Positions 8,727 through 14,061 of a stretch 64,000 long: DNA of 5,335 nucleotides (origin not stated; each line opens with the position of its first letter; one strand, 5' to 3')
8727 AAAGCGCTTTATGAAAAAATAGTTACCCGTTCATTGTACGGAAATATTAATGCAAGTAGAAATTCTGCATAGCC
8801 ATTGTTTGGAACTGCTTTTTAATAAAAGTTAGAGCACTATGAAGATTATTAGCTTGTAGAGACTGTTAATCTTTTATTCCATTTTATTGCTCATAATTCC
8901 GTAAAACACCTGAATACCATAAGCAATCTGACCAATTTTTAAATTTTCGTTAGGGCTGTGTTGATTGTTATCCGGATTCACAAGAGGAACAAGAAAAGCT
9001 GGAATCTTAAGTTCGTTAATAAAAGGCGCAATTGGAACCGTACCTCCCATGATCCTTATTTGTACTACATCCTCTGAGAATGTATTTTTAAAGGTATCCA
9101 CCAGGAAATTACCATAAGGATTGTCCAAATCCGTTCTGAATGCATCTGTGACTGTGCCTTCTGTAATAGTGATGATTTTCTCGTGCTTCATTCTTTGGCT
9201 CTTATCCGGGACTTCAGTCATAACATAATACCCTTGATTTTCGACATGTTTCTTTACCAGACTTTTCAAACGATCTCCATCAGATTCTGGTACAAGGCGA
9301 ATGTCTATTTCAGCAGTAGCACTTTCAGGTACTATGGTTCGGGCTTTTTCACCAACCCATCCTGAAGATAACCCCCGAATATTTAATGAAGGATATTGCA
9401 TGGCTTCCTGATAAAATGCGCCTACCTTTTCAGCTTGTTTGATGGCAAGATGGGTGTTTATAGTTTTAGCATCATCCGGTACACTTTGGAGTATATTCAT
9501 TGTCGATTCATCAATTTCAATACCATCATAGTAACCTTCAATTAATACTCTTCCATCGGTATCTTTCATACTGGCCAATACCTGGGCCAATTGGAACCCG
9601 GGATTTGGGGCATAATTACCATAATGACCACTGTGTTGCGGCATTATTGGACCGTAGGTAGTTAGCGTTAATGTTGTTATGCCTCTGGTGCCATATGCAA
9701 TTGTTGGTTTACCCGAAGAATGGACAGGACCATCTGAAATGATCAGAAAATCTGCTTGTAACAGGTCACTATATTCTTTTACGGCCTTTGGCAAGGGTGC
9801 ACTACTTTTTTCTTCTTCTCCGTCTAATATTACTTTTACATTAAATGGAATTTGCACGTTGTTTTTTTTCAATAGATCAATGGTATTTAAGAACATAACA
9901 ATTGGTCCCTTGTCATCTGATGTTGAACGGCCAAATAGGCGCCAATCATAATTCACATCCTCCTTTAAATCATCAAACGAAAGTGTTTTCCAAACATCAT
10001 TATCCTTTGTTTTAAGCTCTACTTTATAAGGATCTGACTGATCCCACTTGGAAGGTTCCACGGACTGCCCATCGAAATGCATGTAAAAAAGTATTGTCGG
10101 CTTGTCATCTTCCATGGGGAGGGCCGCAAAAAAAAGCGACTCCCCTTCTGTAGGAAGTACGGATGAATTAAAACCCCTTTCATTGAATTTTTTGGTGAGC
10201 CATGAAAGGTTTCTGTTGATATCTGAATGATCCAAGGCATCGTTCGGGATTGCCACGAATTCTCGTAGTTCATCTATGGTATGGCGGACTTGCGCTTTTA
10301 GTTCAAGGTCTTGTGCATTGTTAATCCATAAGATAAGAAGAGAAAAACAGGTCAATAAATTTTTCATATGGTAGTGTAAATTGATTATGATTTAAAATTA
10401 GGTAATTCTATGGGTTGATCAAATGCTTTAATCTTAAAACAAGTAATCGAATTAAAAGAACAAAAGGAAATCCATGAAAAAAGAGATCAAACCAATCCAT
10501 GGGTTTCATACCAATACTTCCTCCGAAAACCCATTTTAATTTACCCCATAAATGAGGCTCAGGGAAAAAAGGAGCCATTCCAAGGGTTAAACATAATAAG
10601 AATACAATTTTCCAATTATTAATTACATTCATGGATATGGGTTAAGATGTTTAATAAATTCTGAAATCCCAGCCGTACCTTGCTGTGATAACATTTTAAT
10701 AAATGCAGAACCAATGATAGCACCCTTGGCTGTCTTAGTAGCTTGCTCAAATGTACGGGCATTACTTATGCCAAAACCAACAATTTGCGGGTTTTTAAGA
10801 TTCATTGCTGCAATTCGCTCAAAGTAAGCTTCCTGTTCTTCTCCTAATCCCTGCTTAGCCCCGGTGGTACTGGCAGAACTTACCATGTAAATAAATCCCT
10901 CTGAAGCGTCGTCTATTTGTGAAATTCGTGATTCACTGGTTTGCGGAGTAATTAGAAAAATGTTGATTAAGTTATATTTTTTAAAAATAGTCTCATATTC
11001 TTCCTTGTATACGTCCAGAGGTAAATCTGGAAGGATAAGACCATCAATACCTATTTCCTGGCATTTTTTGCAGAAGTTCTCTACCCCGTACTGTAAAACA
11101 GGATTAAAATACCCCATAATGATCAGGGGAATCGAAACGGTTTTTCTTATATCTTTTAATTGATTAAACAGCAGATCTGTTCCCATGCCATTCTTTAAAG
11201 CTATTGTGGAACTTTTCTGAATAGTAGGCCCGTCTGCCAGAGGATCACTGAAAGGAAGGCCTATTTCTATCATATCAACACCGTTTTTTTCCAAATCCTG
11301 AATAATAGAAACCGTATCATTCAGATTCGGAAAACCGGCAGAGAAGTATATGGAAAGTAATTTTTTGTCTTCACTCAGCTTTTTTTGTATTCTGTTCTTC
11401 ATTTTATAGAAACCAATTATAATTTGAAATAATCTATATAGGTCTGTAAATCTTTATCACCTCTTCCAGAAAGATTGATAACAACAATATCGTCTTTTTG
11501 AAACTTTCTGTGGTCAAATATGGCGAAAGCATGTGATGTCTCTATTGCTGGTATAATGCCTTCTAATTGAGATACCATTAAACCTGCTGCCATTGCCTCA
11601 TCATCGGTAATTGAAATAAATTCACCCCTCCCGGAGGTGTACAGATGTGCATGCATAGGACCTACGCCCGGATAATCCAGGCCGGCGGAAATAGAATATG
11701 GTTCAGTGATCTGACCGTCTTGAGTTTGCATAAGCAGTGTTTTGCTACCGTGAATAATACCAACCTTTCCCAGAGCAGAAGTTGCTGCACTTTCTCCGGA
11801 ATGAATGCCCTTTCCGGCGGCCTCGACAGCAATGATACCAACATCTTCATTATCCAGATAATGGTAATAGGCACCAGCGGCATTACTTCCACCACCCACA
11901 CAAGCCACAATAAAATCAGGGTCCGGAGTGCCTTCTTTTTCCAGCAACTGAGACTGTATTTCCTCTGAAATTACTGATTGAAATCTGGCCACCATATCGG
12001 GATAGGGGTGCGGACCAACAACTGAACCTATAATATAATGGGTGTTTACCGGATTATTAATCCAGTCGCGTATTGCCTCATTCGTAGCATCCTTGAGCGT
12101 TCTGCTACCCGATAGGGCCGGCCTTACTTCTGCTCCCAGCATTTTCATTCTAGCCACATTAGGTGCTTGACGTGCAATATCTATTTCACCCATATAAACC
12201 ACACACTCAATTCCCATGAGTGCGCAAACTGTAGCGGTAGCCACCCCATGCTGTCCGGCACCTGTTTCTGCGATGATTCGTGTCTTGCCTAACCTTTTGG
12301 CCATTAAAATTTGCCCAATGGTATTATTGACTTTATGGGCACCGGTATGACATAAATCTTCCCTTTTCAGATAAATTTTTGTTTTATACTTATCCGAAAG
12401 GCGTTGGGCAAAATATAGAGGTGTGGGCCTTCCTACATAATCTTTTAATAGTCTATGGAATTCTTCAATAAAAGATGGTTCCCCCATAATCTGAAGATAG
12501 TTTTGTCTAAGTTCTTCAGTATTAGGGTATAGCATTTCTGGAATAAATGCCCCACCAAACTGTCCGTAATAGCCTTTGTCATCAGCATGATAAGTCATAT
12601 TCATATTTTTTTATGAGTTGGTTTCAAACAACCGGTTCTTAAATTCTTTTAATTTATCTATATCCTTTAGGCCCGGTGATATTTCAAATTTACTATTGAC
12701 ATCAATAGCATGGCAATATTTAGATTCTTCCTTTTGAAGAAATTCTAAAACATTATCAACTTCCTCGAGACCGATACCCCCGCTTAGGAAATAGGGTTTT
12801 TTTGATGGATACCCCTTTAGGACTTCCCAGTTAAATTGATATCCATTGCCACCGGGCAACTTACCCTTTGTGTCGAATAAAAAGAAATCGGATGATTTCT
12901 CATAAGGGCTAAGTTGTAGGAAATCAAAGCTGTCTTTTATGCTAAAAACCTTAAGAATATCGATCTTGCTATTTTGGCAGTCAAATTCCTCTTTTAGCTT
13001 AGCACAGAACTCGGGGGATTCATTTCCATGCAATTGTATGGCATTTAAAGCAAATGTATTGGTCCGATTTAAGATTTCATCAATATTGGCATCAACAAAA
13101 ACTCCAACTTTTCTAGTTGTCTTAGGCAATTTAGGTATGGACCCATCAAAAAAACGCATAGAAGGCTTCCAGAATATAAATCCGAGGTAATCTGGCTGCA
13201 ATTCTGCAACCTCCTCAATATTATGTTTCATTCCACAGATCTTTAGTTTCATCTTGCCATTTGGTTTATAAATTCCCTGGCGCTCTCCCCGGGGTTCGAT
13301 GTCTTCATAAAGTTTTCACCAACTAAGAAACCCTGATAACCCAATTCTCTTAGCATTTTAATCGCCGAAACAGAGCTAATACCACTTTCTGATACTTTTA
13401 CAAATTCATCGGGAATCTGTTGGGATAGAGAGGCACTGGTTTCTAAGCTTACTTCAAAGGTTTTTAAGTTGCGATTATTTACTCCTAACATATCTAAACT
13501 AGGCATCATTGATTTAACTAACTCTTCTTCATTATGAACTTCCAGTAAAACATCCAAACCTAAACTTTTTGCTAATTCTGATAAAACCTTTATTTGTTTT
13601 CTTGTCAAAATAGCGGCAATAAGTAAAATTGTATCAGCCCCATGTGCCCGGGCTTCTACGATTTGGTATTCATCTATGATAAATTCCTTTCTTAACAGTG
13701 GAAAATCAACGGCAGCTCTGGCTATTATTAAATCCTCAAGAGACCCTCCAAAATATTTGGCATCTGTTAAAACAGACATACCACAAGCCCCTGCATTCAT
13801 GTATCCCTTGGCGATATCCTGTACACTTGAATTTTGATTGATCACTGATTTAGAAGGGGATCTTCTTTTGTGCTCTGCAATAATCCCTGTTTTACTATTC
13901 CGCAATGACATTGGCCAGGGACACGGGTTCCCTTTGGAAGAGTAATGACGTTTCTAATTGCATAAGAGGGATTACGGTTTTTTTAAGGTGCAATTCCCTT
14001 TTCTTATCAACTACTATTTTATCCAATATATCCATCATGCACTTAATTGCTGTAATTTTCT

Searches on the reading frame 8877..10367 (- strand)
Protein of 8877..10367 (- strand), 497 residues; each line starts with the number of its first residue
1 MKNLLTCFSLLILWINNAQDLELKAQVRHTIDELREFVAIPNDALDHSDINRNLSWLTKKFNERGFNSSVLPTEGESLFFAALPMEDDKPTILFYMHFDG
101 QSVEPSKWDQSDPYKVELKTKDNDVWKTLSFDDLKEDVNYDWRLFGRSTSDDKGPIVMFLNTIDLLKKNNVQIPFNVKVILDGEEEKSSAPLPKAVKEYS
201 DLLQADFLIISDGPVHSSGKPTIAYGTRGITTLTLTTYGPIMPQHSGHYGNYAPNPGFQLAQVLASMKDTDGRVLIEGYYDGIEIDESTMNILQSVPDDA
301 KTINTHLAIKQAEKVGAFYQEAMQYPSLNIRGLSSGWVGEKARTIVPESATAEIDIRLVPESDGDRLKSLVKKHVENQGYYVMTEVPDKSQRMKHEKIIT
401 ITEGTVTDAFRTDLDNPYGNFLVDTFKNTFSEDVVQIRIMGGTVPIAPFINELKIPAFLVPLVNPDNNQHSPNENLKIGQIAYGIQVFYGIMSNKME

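Call 55: search_protein_families(library=pfam, proteins=[window:8877-10367:-], max_evalue=0.01)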
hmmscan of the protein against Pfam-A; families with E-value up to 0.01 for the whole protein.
window:8877-10367:- (497 aa): 2 families
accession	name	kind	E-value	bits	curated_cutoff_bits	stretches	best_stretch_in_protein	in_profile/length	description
PF01546.33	Peptidase_M20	-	5.3e-16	59.6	24.6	1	139-493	26-205/206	Peptidase family M20/M25/M40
PF07687.19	M20_dimer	-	3.2e-14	53.2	21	1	225-378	1-102/107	Peptidase dimerisation domain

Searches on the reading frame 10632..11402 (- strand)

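Call 14: search_protein_families(library=pfam, proteins=[window:10632-11402:-])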
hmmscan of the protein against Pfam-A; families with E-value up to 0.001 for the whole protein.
window:10632-11402:- (257 aa): 1 family
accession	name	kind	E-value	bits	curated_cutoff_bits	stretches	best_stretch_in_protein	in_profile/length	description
PF00290.26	Trp_syntA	-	2.9e-74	249.7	27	1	8-242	4-237/259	Tryptophan synthase alpha chain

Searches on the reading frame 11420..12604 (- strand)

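Call 14: search_protein_families(library=pfam, proteins=[window:11420-12604:-])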
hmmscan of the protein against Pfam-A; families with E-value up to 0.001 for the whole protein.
window:11420-12604:- (395 aa): 1 family
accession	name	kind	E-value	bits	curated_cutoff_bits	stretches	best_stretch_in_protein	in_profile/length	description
PF00291.31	PALP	-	9.6e-44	150.3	35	1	58-380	5-295/295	Pyridoxal-phosphate dependent enzyme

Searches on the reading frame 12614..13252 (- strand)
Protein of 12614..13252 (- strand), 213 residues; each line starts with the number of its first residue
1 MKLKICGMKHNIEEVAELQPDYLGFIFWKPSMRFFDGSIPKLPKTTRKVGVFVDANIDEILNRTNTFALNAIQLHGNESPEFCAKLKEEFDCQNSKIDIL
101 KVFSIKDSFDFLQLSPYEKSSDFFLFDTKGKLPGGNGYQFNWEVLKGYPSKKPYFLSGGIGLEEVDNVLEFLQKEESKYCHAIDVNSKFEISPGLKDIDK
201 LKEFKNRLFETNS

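Call 14: search_protein_families(library=pfam, proteins=[window:12614-13252:-])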
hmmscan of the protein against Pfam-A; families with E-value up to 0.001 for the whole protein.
window:12614-13252:- (213 aa): 1 family
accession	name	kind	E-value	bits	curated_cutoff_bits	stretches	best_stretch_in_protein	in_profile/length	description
PF00697.28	PRAI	-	6e-31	108.1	22.7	1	4-205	2-191/193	N-(5'phosphoribosyl)anthranilate (PRA) isomerase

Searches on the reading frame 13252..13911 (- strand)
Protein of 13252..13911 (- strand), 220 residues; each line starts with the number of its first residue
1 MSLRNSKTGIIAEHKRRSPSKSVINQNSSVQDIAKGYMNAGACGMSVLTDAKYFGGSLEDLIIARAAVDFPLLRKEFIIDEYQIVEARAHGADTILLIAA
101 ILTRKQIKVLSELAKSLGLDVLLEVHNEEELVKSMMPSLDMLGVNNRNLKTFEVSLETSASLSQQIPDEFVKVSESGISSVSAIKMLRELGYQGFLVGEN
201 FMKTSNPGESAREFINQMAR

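Call 14: search_protein_families(library=pfam, proteins=[window:13252-13911:-])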
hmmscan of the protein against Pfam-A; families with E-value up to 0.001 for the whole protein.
window:13252-13911:- (220 aa): 1 family
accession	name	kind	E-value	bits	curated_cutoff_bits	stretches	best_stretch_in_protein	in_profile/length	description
PF00218.27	IGPS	-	5.6e-75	252.3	27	1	5-213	45-253/254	Indole-3-glycerol phosphate synthase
